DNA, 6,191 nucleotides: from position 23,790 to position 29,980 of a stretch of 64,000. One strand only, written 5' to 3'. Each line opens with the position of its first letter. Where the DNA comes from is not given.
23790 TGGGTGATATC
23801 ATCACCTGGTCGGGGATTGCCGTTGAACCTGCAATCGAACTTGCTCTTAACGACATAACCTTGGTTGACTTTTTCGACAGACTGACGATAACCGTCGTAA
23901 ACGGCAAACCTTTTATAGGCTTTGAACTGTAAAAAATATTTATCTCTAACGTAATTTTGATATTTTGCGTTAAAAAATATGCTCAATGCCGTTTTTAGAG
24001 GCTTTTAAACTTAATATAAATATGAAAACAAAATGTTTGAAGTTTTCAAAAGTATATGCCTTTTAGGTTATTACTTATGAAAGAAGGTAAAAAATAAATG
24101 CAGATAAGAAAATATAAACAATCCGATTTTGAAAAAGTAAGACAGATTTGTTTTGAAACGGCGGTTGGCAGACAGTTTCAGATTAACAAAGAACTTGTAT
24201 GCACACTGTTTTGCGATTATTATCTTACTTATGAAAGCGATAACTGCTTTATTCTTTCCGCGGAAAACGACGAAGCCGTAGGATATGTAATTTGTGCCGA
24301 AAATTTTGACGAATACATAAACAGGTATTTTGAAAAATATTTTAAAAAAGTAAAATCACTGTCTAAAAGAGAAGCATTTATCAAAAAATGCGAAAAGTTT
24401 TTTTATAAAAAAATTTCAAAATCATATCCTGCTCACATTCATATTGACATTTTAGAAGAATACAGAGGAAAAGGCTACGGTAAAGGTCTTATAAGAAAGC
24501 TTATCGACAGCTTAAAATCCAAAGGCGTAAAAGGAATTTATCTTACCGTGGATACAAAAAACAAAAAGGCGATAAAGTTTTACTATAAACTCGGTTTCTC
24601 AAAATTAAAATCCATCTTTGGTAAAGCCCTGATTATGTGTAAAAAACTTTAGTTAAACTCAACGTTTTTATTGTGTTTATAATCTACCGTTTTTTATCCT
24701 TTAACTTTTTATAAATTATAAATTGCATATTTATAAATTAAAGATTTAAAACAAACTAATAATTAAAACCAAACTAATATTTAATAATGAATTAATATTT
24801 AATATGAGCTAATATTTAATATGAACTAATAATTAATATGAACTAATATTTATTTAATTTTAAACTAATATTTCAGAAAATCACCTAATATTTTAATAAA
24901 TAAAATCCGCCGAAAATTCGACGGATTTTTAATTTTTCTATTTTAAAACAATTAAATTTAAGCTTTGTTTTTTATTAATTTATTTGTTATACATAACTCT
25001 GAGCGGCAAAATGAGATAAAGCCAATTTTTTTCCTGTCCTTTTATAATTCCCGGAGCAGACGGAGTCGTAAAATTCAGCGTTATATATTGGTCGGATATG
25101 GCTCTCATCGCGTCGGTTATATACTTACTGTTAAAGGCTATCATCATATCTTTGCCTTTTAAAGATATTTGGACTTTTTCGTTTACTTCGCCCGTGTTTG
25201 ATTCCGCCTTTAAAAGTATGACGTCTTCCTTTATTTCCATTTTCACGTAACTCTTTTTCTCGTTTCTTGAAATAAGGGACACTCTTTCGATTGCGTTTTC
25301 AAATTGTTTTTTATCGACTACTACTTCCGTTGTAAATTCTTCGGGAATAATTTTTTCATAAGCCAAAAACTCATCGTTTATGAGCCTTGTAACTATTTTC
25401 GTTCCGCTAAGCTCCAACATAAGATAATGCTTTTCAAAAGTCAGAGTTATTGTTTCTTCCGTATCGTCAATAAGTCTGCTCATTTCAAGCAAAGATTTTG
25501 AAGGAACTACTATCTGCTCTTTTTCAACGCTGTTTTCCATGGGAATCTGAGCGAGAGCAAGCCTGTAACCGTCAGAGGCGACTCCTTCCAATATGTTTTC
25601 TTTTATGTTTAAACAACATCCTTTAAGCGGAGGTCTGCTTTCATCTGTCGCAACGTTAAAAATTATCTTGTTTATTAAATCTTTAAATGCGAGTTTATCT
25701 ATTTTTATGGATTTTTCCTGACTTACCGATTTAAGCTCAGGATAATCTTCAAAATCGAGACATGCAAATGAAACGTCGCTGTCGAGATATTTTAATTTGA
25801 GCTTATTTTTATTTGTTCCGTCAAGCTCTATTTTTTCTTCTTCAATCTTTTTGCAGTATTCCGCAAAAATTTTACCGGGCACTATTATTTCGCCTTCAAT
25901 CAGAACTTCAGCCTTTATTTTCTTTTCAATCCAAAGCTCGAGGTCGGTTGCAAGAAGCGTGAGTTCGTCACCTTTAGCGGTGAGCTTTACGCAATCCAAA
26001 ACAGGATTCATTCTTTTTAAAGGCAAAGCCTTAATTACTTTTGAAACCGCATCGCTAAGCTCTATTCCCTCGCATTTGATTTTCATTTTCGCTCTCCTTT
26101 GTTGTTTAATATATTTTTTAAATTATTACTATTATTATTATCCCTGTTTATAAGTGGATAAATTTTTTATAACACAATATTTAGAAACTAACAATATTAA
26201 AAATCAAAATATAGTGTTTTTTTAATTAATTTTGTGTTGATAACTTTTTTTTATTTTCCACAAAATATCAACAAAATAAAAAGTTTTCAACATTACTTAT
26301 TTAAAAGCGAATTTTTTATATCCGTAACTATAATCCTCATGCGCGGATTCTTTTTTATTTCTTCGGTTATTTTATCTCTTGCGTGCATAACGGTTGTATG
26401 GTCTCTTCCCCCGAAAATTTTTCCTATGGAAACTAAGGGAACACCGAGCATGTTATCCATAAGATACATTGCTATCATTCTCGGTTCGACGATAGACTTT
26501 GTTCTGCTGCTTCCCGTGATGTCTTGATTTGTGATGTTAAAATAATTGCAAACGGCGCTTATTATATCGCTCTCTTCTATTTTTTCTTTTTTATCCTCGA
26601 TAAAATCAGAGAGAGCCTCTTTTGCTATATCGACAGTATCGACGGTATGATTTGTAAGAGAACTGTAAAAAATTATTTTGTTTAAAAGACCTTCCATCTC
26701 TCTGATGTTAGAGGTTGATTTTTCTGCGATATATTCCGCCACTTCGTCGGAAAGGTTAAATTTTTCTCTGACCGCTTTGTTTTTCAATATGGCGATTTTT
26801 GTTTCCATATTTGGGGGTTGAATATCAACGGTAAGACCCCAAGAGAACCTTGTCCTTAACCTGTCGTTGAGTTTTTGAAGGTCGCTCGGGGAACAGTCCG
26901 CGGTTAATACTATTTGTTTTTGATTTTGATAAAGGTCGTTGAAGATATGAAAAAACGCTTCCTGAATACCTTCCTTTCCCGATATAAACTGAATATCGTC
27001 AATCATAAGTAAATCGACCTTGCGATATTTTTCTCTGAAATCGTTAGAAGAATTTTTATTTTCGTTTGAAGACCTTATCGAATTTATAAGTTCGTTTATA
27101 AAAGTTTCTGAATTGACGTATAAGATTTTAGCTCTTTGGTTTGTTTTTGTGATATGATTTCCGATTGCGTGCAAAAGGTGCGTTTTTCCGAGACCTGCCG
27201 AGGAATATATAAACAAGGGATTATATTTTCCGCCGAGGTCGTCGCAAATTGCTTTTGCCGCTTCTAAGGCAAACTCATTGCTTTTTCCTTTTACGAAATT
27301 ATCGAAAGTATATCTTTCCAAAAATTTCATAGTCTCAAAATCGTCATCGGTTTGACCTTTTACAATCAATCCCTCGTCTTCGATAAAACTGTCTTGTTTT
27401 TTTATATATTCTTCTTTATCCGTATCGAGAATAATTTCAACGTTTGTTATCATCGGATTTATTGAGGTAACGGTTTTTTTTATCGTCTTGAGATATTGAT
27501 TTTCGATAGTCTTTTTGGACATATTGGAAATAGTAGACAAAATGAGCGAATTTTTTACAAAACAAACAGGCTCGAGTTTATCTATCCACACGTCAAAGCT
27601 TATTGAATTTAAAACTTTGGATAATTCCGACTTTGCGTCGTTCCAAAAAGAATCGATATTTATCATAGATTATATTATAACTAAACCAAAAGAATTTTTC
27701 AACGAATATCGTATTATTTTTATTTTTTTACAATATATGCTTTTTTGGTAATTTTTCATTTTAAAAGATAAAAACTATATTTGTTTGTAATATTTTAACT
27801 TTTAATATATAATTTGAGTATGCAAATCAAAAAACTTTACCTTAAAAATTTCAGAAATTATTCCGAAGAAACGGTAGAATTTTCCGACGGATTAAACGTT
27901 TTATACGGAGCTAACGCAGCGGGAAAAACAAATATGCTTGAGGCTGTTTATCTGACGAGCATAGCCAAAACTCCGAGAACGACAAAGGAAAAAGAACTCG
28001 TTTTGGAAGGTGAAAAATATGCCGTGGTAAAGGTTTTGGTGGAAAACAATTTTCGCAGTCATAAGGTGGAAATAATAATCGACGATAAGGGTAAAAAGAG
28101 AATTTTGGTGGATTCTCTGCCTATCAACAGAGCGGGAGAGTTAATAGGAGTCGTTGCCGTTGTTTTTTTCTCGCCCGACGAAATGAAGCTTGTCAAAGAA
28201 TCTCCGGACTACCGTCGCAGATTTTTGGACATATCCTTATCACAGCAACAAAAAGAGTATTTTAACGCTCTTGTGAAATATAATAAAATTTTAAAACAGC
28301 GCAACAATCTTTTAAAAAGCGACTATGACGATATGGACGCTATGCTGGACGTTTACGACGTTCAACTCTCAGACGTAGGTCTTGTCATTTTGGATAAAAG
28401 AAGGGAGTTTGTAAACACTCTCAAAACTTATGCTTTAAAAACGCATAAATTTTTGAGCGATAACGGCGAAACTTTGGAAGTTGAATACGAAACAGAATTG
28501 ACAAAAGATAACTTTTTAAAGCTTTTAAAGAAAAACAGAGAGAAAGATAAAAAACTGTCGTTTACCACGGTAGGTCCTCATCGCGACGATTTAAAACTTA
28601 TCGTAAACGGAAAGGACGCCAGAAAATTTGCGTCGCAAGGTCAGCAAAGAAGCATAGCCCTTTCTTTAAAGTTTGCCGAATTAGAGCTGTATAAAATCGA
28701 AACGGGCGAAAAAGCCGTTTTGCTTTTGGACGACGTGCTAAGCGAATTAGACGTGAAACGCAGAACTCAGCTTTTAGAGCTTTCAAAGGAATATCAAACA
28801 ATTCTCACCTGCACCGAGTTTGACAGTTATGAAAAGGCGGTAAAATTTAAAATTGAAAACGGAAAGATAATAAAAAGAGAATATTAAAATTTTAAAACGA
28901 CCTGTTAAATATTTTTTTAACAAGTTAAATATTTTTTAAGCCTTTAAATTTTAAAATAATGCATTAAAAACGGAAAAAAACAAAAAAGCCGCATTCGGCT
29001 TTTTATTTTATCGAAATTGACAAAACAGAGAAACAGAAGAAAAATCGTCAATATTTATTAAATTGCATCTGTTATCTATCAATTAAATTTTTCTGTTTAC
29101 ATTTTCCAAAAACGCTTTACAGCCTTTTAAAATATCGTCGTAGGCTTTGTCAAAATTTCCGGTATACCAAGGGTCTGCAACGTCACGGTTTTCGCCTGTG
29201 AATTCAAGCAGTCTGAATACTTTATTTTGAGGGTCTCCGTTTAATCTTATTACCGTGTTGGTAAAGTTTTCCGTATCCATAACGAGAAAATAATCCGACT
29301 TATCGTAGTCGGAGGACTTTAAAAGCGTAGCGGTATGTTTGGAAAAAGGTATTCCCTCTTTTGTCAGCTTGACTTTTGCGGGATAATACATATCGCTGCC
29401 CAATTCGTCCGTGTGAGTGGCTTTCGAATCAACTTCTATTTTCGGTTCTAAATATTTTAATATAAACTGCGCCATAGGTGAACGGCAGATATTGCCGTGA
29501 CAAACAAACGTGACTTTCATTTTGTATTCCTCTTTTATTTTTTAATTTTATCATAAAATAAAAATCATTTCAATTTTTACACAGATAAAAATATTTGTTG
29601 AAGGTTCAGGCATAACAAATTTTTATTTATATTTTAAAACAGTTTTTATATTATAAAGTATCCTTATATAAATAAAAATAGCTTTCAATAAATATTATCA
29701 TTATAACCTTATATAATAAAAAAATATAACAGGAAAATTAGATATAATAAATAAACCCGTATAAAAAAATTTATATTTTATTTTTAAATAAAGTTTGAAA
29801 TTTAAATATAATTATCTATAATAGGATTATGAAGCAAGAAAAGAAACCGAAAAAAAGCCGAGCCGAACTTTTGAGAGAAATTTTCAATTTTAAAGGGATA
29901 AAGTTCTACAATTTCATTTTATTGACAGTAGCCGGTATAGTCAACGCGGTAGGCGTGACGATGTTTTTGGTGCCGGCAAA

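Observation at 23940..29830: dnaN-dnaA-recF sit in a roughly 6-kb block of lower GC than the flanks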

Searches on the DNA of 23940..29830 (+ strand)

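Call 44: search_dna_similar(query=window:23940-29830:+, collection=plasmids, mode=distant, max_rows=8)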
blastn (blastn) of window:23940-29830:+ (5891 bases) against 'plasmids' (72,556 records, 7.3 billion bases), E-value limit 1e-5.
Records with a match: 3; places in all: 3; records where one place covers at least 80% of the query: 0.
Best place of each record, by identity: 60-80% 3.
By first word of the organism name: Clostridioides 1; Monoglobus 1; Paenibacillus 1.
By predicted mobility (MOB-suite, as given by PLSDB): non-mobilizable 3.
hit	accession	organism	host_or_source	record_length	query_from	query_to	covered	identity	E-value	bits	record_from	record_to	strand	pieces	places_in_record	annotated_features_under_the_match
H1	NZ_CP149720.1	Clostridioides difficile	-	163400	2972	3250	5%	67.1%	8e-11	80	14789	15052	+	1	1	dnaA: chromosomal replication initiator protein DnaA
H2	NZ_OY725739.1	Monoglobus pectinilyticus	-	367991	3880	4009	2%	75.6%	5e-13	86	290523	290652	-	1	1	recF: DNA replication/repair protein RecF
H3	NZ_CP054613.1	Paenibacillus cellulosilyticus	cell culture,soil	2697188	2973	3091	2%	71.4%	6e-6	63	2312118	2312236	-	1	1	none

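Call 45: search_dna_similar(query=window:23940-29830:+, collection=phages, mode=distant, max_rows=8)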
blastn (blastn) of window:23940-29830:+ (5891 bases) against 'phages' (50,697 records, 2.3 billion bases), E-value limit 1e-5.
Records with a match: 4; places in all: 5; records where one place covers at least 80% of the query: 0.
Best place of each record, by identity: 80-90% 1; 60-80% 3.
By first word of the organism name: Bacteriophage 4.
By host as written in the record: - 4.
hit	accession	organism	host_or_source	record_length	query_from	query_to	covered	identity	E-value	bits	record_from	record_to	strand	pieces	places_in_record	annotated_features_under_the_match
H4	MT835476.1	Bacteriophage sp.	human fecal samples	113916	2727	3104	6%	67.9%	2e-24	122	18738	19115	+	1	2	record has no annotation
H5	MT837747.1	Bacteriophage sp.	human fecal samples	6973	2998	3094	2%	76.3%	4e-9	73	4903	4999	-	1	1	record has no annotation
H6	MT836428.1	Bacteriophage sp.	human fecal samples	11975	5171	5241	1%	78.9%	7e-6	62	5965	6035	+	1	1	record has no annotation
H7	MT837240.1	Bacteriophage sp.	human fecal samples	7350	5509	5569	1%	82.0%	7e-6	62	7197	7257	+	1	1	record has no annotation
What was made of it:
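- Tried and rejected: Only short dnaA or recF cores at 67-82% identity were found (calls 44, 45).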
